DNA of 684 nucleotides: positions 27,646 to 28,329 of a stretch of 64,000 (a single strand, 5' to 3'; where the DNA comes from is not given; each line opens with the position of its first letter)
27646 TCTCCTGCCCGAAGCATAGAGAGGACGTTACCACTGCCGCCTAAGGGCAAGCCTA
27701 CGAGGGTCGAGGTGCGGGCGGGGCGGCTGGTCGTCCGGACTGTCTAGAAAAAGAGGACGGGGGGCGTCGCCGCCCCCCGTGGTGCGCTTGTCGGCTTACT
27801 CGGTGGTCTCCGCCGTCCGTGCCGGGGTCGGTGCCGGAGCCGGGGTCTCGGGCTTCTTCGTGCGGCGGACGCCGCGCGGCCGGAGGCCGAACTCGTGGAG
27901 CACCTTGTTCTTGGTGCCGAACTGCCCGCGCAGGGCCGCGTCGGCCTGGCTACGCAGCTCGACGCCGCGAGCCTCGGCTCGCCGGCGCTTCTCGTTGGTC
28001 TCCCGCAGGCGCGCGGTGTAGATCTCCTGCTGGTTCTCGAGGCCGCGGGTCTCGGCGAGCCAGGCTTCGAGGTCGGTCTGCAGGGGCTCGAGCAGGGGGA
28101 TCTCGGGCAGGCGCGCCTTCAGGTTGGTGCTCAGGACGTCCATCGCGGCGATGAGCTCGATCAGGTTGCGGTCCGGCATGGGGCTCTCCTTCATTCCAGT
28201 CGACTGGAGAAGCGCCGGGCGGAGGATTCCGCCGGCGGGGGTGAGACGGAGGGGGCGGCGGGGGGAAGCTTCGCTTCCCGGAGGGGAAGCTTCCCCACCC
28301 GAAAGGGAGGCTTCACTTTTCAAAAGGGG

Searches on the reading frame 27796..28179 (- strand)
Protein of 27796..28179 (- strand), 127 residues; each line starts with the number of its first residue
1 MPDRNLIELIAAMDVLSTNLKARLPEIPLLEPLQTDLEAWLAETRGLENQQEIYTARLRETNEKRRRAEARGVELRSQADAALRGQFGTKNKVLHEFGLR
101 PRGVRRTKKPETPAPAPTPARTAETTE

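Call 7: search_protein_families(library=pfam, proteins=[window:27796-28179:-], max_evalue=0.1)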
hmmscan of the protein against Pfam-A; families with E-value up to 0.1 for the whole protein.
window:27796-28179:- (127 aa): 0 families

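Call 9: find_homologous_proteins(query=window:27796-28179:-)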
Query window:27796-28179:- (127 aa): 24 proteins with E <= 0.001 among 179 candidates.
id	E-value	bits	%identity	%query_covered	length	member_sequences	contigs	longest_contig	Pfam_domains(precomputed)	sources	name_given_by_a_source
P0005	3.1e-70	252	97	100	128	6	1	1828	-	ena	-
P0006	1.7e-64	233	93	88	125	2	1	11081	-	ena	-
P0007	3.1e-64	232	92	86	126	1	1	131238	-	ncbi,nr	ncbi:MAG TPA: hypothetical protein VNJ70_03115 [Thermoanaerobaculia bacterium]|nr:hypothetical prote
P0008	6.2e-63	228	92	88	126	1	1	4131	-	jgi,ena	jgi:hypothetical protein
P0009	8.5e-63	228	88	100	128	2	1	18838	-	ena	-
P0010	8.7e-62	225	95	86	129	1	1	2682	-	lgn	-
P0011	3.0e-59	216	89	86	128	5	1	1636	-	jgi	jgi:hypothetical protein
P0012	6.2e-49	183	76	87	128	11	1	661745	-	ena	-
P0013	1.3e-38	150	62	97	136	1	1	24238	-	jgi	jgi:hypothetical protein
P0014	5.3e-36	141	56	87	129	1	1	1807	-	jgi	jgi:hypothetical protein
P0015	8.6e-36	141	62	81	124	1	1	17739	-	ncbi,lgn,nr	ncbi:MAG TPA: hypothetical protein VF121_12230 [Thermoanaerobaculia bacterium]|nr:hypothetical prote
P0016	1.9e-34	136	64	80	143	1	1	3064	-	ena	-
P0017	1.5e-33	134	58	84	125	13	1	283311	-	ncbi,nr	ncbi:MAG TPA: hypothetical protein VNJ70_06440 [Thermoanaerobaculia bacterium]|nr:hypothetical prote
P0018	1.7e-33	133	57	91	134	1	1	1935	-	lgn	-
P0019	9.0e-33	131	61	76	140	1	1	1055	-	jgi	jgi:hypothetical protein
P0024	1.7e-17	82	40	90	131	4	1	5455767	-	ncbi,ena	-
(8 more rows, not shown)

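Call 12: find_encoding_contigs(protein=P0007, flank=6000, max_places=3)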
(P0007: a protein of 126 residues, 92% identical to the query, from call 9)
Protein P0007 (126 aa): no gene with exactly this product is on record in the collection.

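Call 23: find_related_loci(query=A2, collection=genome_contigs, flank=5000)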
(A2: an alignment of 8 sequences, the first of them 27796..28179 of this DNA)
Query A2 (127 aa) in genome_contigs; peptide patterns used: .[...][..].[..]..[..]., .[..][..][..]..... (x = any residue, [..] = any of these).
542 stretches matched a pattern; 6 encode a relative of the query (tblastn E <= 1e-3); 6 distinct loci.
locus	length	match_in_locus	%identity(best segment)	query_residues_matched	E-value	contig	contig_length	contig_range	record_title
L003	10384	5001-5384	91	1-127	6e-74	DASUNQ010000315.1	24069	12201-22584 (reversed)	MAG TPA_asm: Thermoanaerobaculia bacterium isolate SMAG_U1604 k141_406113, whole genome shotgun sequence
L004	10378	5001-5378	92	1-122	1e-71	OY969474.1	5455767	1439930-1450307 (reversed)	MAG: uncultured Acidobacteriota bacterium isolate MFD05747.bin.1.131 genome assembly, chromosome: 1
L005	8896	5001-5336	92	1-112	4e-66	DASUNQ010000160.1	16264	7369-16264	MAG TPA_asm: Thermoanaerobaculia bacterium isolate SMAG_U1604 k141_365376, whole genome shotgun sequence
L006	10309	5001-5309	62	1-103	3e-39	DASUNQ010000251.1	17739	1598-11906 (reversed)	MAG TPA_asm: Thermoanaerobaculia bacterium isolate SMAG_U1604 k141_179914, whole genome shotgun sequence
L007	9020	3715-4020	64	1-102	1e-38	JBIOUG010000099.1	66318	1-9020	MAG: Thermoanaerobaculia bacterium isolate MAG140 k127_2490765, whole genome shotgun sequence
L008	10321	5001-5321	60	1-107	1e-38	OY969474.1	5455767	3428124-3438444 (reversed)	MAG: uncultured Acidobacteriota bacterium isolate MFD05747.bin.1.131 genome assembly, chromosome: 1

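Call 27: find_related_loci(query=A2, collection=metagenome_contigs, flank=4000)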
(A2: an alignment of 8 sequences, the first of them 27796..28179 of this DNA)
Query A2 (127 aa) in metagenome_contigs; peptide patterns used: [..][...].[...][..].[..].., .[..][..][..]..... (x = any residue, [..] = any of these).
212 stretches matched a pattern; 7 encode a relative of the query (tblastn E <= 1e-3); 7 distinct loci.
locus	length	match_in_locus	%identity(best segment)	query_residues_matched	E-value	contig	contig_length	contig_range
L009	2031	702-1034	90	1-111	4e-67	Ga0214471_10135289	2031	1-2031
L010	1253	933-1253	66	1-107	5e-46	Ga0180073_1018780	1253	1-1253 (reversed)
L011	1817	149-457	60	1-103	2e-38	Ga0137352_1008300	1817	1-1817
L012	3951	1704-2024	59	1-107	3e-38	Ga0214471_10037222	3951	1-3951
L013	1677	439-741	61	1-101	2e-38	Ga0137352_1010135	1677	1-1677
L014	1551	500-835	57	1-111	1e-37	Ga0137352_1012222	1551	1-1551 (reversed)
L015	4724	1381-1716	54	1-111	4e-36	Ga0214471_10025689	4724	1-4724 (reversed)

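Call 28: find_related_loci(query=A2, collection=viral_contigs, flank=4000)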
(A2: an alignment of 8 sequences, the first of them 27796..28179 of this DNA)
Query A2 (127 aa) in viral_contigs; peptide patterns used: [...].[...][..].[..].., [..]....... (x = any residue, [..] = any of these).
106 stretches matched a pattern, but none encodes a relative of the query by tblastn (E <= 1e-3).

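Call 32: search_protein_families(library=pfam, max_evalue=0.05, proteins=[L005:5476-5976:+, L005:6023-6520:+, L006:3268-3702:+])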
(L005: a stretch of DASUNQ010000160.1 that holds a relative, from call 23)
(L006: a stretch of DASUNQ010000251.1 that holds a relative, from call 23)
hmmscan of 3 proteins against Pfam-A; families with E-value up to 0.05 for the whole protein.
L005:5476-5976:+ (166 aa): 0 families

L005:6023-6520:+ (165 aa): 7 families
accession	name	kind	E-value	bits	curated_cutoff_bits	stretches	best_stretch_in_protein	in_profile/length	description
PF13560.12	HTH_31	-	1.7e-05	25.5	27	1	31-65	11-46/64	Helix-turn-helix domain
PF01381.28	HTH_3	-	0.00032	21.1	23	1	30-77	5-52/55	Helix-turn-helix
PF12802.13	MarR_2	-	0.0042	17.7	27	1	25-56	10-42/61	MarR family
PF13936.12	HTH_38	-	0.0082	16.3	27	1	31-56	17-42/44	Helix-turn-helix domain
PF06892.16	Phage_CP76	-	0.0086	16.4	26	0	104-157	67-127/146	Phage regulatory protein CII (CP76)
PF18024.7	HTH_50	-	0.01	16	27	1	24-55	14-44/50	Helix-turn-helix domain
PF13744.12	HTH_37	-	0.041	14.1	27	0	24-60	21-57/80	Helix-turn-helix domain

L006:3268-3702:+ (144 aa): 6 families
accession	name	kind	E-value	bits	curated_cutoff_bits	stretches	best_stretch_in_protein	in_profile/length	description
PF13560.12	HTH_31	-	4.1e-11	43.5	27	1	28-83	1-57/64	Helix-turn-helix domain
PF01381.28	HTH_3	-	1.7e-10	41.2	23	1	35-87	3-55/55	Helix-turn-helix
PF12844.13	HTH_19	-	2.5e-08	34.1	30.2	1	30-91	1-62/64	Helix-turn-helix domain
PF13443.12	HTH_26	-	0.0028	18.3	22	1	32-84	1-54/63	Cro/C1-type HTH DNA-binding domain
PF04545.22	Sigma70_r4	-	0.0066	16.4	24.1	1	35-62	14-41/50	Sigma-70, region 4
PF15978.11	TnsD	-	0.022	14.2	32.4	1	31-121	189-263/355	Tn7-like transposition protein D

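Call 33: search_protein_families(library=padloc, max_evalue=0.01, proteins=[window:27796-28179:-, L005:5476-5976:+])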
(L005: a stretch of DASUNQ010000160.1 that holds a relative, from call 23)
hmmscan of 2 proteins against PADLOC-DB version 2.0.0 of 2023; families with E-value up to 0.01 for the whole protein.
window:27796-28179:- (127 aa): 0 families

L005:5476-5976:+ (166 aa): 0 families

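Call 42: search_solved_structures(query=A3, max_evalue=1)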
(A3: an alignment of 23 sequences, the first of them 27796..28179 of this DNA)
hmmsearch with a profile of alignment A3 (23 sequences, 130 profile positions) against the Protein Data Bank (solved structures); distinct sequences matched with E-value up to 1: 10.
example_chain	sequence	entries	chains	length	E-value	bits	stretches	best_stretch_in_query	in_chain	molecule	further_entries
4zxl_A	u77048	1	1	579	0.41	13.9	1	10-70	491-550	O-GlcNAcase NagJ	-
2ydq_A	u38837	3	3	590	0.42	13.9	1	10-70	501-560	O-GLCNACASE NAGJ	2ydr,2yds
5oxd_A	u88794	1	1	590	0.42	13.9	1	10-70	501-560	O-GlcNAcase NagJ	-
6rhe_A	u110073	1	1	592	0.42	13.9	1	10-70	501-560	O-GlcNAcase NagJ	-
7khv_A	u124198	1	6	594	0.42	13.9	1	10-70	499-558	O-GlcNAcase NagJ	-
2cbi_A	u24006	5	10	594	0.42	13.9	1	10-70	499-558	HYALURONIDASE | O-GLCNACASE NAGJ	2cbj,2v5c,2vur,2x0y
2j62_A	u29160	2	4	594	0.42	13.9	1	10-70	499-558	O-GlcNAcase NagJ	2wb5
2xpk_A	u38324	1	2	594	0.42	13.9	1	10-70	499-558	O-GLCNACASE NAGJ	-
2v5d_A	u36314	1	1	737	0.46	13.8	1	11-70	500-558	O-GLCNACASE NAGJ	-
8k8f_A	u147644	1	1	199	0.61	13.4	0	24-62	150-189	De novo design protein N7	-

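Call 45: predict_structure(alignment_id=A3)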
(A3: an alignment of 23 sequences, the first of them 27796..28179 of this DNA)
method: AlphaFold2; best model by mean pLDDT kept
length: 127 residues; sequences in the alignment: 23
mean_pLDDT: 75.2   pTM: 0.59
mean pLDDT of the five models: 75.2, 74.4, 71.8, 68.8, 68.7
residues with pLDDT >= 90: 18; 70-90: 71; 50-70: 12; < 50: 26
segments of 3 or more residues with pLDDT < 50: 1-3, 105-127
pLDDT, mean of each block of 10 residues (from residue 1): 71 90 87 91 86 69 85 89 84 81 53 44 37
secondary structure, 60 per line:
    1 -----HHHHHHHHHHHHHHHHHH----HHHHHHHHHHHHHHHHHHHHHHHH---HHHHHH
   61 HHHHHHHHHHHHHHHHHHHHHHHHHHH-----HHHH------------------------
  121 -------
elements in order: H6-23 H28-51 H55-87 H93-96

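Call 49: fold_search(model_id=the predicted structure, library=pdb)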
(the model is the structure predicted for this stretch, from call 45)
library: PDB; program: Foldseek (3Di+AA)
matches with E <= 10: 18; with E <= 0.001: 0
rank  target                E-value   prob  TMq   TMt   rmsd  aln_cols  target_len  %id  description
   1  9rgw_B                2.9e+00  0.72  0.49  0.61   2.8        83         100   25  X-ray crystal structure of a de novo designed single-chain antiparallel 3-helix coiled-coil bundle, sc-apCC3-CW2 (released 2025-09-03)
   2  9rgw_A                3.6e+00  0.66  0.50  0.60   2.5        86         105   23  X-ray crystal structure of a de novo designed single-chain antiparallel 3-helix coiled-coil bundle, sc-apCC3-CW2 (released 2025-09-03)
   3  9rgv_A                3.8e+00  0.47  0.46  0.57   3.4        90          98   22  X-ray crystal structure of a de novo designed single-chain antiparallel 3-helix coiled-coil bundle, sc-apCC3-CW1 (released 2025-09-03)
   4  9rgz_B                4.3e+00  0.25  0.37  0.46   4.7        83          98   26  X-ray crystal structure of a de novo designed single-chain antiparallel 3-helix coiled-coil bundle, sc-apCC3-CW-2NTT (released 2025-09-03)
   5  9e2z_A                4.8e+00  0.09  0.29  0.20  10.2       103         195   14  Cryo-EM structure of human CMG helicase stalled at G4-containing DNA template (released 2025-03-26)
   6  4hr1_A                5.3e+00  0.30  0.50  0.53   4.9       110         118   14  Structure of PAV1-137, a protein from the virus PAV1 that infects Pyrococcus abyssi. (released 2013-06-19)
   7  7pfo_D                5.3e+00  0.08  0.27  0.19  10.8       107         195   15  Core human replisome (released 2021-11-10)
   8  2eho_F                5.6e+00  0.07  0.27  0.24  10.8       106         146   15  Crystal structure of human GINS complex (released 2007-06-19)
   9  9rgy_B                6.3e+00  0.44  0.50  0.64   2.8        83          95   25  X-ray crystal structure of a de novo designed single-chain antiparallel 3-helix coiled-coil bundle, sc-apCC3-CW-0NTT (released 2025-09-03)
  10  9rgy_A                6.7e+00  0.41  0.49  0.62   2.8        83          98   25  X-ray crystal structure of a de novo designed single-chain antiparallel 3-helix coiled-coil bundle, sc-apCC3-CW-0NTT (released 2025-09-03)
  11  7l7v_D                7.0e+00  0.12  0.28  0.34   6.0        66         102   18  Crystal structure of Arabidopsis NRG1.1 CC-R domain K94E/K96E/R99E/K100E/R103E/K106E/K110E mutant (released 2021-06-16)
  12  9lki_D                7.5e+00  0.06  0.25  0.25   9.6       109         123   13  N-terminal domain (NTD) structure of aciniform spidroin 1(AcSp1) from Latrodectus hesperus (released 2025-10-01)
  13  6o30_A                7.5e+00  0.03  0.21  0.07  15.6       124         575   18  Lipid A transporter MsbA from Salmonella typhimurium (released 2019-06-12)
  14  2e9x_A                7.9e+00  0.08  0.31  0.27  10.2       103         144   16  The crystal structure of human GINS core complex (released 2007-04-10)
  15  9rgz_A                8.3e+00  0.23  0.46  0.58   3.4        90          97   21  X-ray crystal structure of a de novo designed single-chain antiparallel 3-helix coiled-coil bundle, sc-apCC3-CW-2NTT (released 2025-09-03)
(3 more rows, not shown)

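Call 51: search_protein_representatives(alignment_id=A3)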
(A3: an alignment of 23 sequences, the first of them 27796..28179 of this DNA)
Query: 23 sequences, 130 profile positions. Proteins with E-value up to 0.001 (for the whole library): 898; up to 1e-10: 332; up to 1e-30: 7. The best 150 are listed.
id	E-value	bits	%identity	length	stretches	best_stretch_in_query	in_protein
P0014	2.0e-52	192.9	-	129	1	1-127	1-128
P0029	5.1e-44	165.7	-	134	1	1-128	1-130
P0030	6.2e-44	165.4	-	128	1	1-121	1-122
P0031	6.1e-32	126.6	-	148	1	1-116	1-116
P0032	1.7e-31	125.2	-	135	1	1-125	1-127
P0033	2.0e-31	124.9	-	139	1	1-127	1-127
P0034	3.4e-31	124.2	-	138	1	1-125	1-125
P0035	2.8e-30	121.3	-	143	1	1-123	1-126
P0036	7.8e-30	119.8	-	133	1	1-125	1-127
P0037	1.5e-29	118.9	-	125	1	1-115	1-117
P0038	7.3e-29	116.7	-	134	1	1-124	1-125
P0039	5.6e-28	113.8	-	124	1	1-123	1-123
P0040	1.4e-27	112.5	-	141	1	1-124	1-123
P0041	1.6e-27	112.4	-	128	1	1-124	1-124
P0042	4.0e-27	111.0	-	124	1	1-115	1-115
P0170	5.9e-16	74.9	-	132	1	1-128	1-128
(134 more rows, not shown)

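Call 53: search_protein_families(library=pfam, alignment_id=A4, max_evalue=0.01)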
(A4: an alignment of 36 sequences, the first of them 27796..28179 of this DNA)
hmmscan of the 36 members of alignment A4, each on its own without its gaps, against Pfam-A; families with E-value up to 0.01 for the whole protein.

A. member 1, window:27796-28179:- (127 aa): 0 families

B. families by the number of members that match (of 36 scanned): 9 families
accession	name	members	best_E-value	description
PF12889.12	DUF3829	1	4.9e-06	Protein of unknown function (DUF3829)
PF12888.12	Lipid_bd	1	0.00054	Lipid-binding putative hydrolase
PF05812.17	Herpes_BLRF2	1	0.0008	Herpesvirus BLRF2 protein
PF18734.6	HEPN_AbiU2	1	0.0011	AbiU2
PF01548.23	DEDD_Tnp_IS110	1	0.0012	Transposase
PF25803.1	Spectrin_SYNE1_2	1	0.0028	Nesprin-1, spectrin repeats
PF24319.2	DUF7491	1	0.0043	Coiled-coil region of unknown function (DUF7491)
PF10147.14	CR6_interact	1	0.0097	Growth arrest and DNA-damage-inducible proteins-interacting protein 1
PF20222.3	DUF6581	1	0.0098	Family of unknown function (DUF6581)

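Call 54: search_protein_families(library=ncbifam, alignment_id=A4, max_evalue=0.01)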
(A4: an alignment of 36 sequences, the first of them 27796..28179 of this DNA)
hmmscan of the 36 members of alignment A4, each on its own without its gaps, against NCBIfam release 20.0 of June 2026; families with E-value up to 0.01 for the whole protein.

A. member 1, window:27796-28179:- (127 aa): 0 families

B. families by the number of members that match (of 36 scanned): 5 families
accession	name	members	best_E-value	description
NF033930.1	pneumo_PspA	1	0.0006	pneumococcal surface protein A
NF038350.1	taxis_HmpF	1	0.00062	pilus motility taxis protein HmpF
NF052641.1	PQLLE_fam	1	0.00069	PQLLE family protein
NF005606.0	PRK07352.1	1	0.0015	F0F1 ATP synthase subunit B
NF041889.1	Lmo0654_fam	1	0.0082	Lmo0654 family protein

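Call 55: find_homologous_proteins(query=A4, max_evalue=0.00001)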
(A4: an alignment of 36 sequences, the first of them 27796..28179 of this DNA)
Query A4 (36 sequences) (127 aa, profile of the alignment): 88 proteins with E <= 0.00001 among 8000 candidates.
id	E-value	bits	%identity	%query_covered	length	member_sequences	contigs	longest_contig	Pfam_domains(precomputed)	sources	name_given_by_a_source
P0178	2.3e-40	156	34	85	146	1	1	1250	-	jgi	jgi:hypothetical protein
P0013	9.2e-40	154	62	97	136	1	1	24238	-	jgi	jgi:hypothetical protein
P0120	3.4e-39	152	28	80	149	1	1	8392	-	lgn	-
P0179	1.4e-38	150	26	80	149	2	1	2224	-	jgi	jgi:hypothetical protein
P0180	1.5e-38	150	35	85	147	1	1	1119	-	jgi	-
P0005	2.2e-38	150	97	100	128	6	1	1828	-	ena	-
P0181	2.3e-38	150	31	68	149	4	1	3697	-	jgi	-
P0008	4.6e-38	149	92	88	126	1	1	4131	-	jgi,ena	jgi:hypothetical protein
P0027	1.0e-37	148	36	79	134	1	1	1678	-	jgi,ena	-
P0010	1.1e-37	147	95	86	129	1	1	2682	-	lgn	-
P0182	2.0e-37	147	36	69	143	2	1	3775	-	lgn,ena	-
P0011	2.5e-37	146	89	86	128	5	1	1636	-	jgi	jgi:hypothetical protein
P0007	2.6e-37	146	92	86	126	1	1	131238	-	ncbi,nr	ncbi:MAG TPA: hypothetical protein VNJ70_03115 [Thermoanaerobaculia bacterium]|nr:hypothetical prote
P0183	5.7e-37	145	33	79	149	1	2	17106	-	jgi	jgi:16S rRNA G1207 methylase RsmC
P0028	1.2e-36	144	36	72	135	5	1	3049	-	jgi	jgi:hypothetical protein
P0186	9.0e-36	141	36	69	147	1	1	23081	-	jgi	jgi:hypothetical protein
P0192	7.1e-34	135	36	80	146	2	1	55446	-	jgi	jgi:hypothetical protein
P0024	2.3e-33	133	40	90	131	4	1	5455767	-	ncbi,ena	-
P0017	4.3e-33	133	58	84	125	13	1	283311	-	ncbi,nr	ncbi:MAG TPA: hypothetical protein VNJ70_06440 [Thermoanaerobaculia bacterium]|nr:hypothetical prote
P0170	1.4e-31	128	20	80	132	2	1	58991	PF12889.13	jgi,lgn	jgi:t-SNARE complex subunit (syntaxin)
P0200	3.5e-29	120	35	80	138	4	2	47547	-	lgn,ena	-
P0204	3.5e-28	117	34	80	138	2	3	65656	-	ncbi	-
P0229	2.7e-23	101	22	80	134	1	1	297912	-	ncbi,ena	-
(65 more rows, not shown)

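Call 56: find_encoding_contigs(protein=P0192, flank=4000, max_places=1)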
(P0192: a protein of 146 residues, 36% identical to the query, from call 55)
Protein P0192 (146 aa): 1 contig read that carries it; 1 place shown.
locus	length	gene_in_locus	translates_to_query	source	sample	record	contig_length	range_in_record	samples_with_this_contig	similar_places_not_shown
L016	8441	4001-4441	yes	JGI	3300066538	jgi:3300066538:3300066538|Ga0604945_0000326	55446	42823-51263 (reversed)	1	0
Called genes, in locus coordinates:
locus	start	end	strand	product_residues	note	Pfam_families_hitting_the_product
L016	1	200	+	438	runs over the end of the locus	PF06779:MFS_4 (weak), PF13347:MFS_2 (weak), PF00083:Sugar_tr, PF07690:MFS_1, PF12832:MFS_1_like, PF07690:MFS_1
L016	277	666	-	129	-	PF00903:Glyoxalase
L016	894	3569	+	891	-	PF00690:Cation_ATPase_N (weak), PF00122:E1-E2_ATPase, PF00702:Hydrolase, PF13246:Cation_ATPase (weak), PF00689:Cation_ATPase_C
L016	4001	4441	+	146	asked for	-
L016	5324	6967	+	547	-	PF22778:VCPO_2nd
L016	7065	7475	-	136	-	-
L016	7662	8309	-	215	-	-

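Call 57: find_encoding_contigs(protein=P0229, flank=4000, max_places=1)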
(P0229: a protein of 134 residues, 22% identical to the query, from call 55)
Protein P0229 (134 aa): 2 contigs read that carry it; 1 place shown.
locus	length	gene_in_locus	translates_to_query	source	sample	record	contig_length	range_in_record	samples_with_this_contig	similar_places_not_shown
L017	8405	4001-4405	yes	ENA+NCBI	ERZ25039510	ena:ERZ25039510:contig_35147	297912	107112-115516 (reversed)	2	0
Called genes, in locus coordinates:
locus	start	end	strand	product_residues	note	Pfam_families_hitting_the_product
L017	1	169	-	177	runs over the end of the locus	-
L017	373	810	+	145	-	-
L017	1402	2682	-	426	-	-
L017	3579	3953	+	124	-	-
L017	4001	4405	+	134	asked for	-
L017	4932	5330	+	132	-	PF00196:GerE, PF08281:Sigma70_r4_2 (weak)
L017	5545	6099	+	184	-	-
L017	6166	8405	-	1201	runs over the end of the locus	-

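Call 58: find_encoding_contigs(protein=P0204, flank=4000, max_places=1)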
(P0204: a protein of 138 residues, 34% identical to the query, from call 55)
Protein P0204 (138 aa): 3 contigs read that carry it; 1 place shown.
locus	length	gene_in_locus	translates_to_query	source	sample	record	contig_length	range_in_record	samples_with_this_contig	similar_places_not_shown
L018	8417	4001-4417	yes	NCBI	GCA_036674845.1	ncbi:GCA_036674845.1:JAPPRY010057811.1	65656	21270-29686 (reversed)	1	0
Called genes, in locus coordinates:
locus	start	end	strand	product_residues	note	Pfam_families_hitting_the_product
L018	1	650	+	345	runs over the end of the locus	PF00657:Lipase_GDSL (faint), PF13472:Lipase_GDSL_2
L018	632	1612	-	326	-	PF13472:Lipase_GDSL_2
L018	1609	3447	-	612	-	PF00488:MutS_V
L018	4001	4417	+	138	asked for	-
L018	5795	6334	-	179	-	-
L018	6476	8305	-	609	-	PF13522:GATase_6, PF13537:GATase_7, PF01380:SIS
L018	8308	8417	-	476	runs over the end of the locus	PF00483:NTP_transferase, PF01128:IspD, PF12804:NTP_transf_3, PF25084:LbH_EIF2B (weak), PF25087:GMPPB_C (weak), PF14602:Hexapep_2 (faint), PF00132:Hexapep (weak)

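Call 59: find_encoding_contigs(protein=P0170, flank=4000, max_places=1)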
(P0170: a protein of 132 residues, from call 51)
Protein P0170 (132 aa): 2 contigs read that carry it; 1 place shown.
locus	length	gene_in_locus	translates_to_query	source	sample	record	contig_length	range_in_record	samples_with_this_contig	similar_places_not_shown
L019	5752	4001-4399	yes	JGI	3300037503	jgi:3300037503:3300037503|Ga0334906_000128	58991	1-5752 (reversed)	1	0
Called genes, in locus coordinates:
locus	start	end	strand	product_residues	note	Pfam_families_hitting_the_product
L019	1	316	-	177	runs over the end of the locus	-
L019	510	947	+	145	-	-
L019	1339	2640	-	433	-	PF00515:TPR_1 (faint)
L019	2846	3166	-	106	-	-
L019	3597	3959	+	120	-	-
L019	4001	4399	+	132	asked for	PF12889:DUF3829 (weak)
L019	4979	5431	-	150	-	PF01797:Y1_Tnp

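Call 65: find_encoding_contigs(protein=P0017, flank=5000, max_places=2)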
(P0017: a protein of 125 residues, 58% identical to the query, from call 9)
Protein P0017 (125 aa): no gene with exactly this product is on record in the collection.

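Call 66: find_encoding_contigs(protein=P0024, flank=5000, max_places=2)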
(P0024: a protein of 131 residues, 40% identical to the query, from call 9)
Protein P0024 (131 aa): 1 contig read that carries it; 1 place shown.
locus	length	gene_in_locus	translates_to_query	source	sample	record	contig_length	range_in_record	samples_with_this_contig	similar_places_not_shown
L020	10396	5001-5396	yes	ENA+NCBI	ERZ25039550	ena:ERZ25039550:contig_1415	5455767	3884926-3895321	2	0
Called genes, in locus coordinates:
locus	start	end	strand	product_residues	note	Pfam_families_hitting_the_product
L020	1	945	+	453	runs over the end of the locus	-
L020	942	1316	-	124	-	PF00903:Glyoxalase, PF18029:Glyoxalase_6 (weak), PF22677:Ble-like_N (weak)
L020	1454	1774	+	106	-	-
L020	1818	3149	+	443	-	PF13424:TPR_12 (weak)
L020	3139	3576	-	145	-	-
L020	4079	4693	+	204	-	-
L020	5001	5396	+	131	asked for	-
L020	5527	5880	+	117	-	-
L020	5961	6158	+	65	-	-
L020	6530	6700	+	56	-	-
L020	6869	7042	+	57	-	-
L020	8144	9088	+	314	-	-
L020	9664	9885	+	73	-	PF15919:HicB_lk_antitox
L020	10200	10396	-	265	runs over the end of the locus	-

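Call 81: find_encoding_contigs(protein=P0183, flank=3000, max_places=2)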
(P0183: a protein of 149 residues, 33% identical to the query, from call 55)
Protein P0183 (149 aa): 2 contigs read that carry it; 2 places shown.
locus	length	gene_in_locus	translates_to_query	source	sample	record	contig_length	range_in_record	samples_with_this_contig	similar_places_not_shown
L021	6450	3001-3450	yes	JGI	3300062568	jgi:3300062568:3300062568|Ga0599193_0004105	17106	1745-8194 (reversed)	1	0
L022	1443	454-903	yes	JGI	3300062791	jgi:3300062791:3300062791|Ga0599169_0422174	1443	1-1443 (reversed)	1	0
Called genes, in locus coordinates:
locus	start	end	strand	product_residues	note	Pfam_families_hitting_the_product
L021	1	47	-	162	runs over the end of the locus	PF22769:DCD, PF22569:DCD_C, PF00692:dUTPase (weak)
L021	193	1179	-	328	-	PF03320:FBPase_glpX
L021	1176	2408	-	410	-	PF02771:Acyl-CoA_dh_N, PF02770:Acyl-CoA_dh_M, PF00441:Acyl-CoA_dh_1, PF08028:Acyl-CoA_dh_2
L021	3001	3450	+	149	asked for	-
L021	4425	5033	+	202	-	-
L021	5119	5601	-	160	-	-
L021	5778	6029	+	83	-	PF09123:DUF1931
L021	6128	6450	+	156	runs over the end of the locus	-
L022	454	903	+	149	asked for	-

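Call 82: find_encoding_contigs(protein=P0186, flank=3000, max_places=1)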
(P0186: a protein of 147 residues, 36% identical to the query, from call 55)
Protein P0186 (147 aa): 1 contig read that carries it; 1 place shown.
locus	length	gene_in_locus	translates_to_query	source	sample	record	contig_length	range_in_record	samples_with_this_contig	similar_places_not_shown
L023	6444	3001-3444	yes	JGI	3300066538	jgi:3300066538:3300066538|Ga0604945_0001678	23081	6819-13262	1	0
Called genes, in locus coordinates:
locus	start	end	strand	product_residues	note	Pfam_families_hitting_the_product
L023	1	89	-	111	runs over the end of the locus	PF05016:ParE_toxin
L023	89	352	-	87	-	PF03693:ParD_antitoxin (weak)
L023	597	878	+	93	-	-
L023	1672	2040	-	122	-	-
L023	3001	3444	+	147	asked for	-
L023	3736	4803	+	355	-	PF13384:HTH_23, PF13518:HTH_28, PF13551:HTH_29, PF13565:HTH_32, PF13358:DDE_3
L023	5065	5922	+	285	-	PF04187:Cofac_haem_bdg (faint)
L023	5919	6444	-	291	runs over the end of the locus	PF01135:PCMT (weak), PF01209:Ubie_methyltran, PF13489:Methyltransf_23, PF13847:Methyltransf_31, PF08241:Methyltransf_11, PF08242:Methyltransf_12, PF13649:Methyltransf_25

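Call 83: find_encoding_contigs(protein=P0200, flank=3000, max_places=2)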
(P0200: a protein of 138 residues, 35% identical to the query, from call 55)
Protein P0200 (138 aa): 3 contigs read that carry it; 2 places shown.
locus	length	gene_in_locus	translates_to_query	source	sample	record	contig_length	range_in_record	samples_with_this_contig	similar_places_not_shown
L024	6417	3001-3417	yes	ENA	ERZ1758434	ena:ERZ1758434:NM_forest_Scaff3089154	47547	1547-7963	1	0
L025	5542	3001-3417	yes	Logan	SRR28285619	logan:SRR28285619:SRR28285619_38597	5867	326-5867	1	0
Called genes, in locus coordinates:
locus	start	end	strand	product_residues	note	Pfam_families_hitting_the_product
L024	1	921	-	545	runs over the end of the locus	PF21105:DyP_N, PF20628:Dyp_perox_C (faint)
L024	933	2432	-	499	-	PF26676:DUF8225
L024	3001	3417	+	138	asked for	-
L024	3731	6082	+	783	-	-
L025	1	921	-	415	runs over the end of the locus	?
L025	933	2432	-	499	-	PF26676:DUF8225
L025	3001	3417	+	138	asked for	-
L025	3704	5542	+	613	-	?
